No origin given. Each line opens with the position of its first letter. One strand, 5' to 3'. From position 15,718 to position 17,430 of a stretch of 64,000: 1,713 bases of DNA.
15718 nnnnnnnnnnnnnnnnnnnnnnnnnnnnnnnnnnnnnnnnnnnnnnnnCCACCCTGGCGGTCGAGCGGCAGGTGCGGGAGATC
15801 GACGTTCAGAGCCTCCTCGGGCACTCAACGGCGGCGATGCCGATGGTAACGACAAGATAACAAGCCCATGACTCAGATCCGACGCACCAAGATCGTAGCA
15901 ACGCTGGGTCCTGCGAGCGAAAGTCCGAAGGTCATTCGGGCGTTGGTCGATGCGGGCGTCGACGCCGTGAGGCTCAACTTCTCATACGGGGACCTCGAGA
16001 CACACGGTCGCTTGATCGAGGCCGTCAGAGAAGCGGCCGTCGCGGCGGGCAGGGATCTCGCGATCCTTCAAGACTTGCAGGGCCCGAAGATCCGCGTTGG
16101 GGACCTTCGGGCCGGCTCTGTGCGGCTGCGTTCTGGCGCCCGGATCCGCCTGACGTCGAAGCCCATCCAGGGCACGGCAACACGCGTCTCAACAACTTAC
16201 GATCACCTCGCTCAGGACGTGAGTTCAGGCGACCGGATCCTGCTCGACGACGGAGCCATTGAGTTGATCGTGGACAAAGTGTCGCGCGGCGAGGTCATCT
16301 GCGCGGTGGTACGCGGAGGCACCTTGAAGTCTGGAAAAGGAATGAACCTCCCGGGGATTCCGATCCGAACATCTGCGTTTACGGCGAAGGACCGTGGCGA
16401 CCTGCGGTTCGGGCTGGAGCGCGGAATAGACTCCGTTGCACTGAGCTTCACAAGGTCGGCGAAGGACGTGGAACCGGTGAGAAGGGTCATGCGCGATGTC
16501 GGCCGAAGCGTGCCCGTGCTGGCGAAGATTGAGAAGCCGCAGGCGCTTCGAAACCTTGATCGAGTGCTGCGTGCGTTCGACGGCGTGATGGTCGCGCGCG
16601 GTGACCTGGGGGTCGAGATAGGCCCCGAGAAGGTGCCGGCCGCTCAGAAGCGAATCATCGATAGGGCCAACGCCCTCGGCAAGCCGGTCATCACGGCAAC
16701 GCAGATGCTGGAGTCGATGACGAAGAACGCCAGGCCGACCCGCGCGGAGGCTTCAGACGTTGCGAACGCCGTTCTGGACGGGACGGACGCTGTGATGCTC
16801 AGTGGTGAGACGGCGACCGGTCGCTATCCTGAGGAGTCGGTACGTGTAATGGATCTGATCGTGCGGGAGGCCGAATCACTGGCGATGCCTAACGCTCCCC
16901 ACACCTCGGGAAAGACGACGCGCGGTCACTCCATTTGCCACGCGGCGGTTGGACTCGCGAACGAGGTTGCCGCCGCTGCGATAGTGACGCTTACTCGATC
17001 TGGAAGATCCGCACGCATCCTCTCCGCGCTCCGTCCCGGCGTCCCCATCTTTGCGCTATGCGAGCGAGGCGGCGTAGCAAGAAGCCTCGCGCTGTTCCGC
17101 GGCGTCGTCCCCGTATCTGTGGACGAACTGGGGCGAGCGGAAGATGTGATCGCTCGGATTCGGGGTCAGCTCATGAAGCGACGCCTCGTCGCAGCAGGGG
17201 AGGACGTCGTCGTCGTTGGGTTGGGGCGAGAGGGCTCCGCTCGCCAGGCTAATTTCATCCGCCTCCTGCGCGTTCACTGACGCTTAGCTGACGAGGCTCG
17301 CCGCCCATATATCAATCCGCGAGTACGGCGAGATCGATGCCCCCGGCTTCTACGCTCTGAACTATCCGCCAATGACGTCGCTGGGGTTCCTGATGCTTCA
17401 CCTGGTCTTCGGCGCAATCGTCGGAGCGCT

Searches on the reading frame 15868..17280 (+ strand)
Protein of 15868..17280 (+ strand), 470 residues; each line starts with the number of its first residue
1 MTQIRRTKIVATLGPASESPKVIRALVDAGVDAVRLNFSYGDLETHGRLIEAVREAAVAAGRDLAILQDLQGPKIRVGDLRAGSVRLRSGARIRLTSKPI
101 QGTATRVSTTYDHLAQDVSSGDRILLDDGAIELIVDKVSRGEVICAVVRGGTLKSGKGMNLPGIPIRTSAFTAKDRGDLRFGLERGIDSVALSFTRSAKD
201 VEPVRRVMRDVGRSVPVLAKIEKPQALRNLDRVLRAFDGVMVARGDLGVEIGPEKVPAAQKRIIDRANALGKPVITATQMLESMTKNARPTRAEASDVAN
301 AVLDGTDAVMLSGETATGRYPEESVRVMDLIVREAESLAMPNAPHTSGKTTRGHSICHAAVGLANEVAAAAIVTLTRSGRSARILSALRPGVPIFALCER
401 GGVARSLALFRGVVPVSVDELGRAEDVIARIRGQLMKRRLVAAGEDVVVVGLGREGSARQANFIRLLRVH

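Call 11: search_protein_families(library=pfam, proteins=[window:15868-17280:+], max_evalue=0.000001)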
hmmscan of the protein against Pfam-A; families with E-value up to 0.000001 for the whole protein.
window:15868-17280:+ (470 aa): 2 families
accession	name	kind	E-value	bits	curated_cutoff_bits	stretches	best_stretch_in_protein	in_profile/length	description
PF00224.27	PK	-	6.5e-116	387.4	30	1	4-325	1-328/328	Pyruvate kinase, barrel domain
PF02887.21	PK_C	-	7.1e-26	91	28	1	354-466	1-113/114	Pyruvate kinase, alpha/beta domain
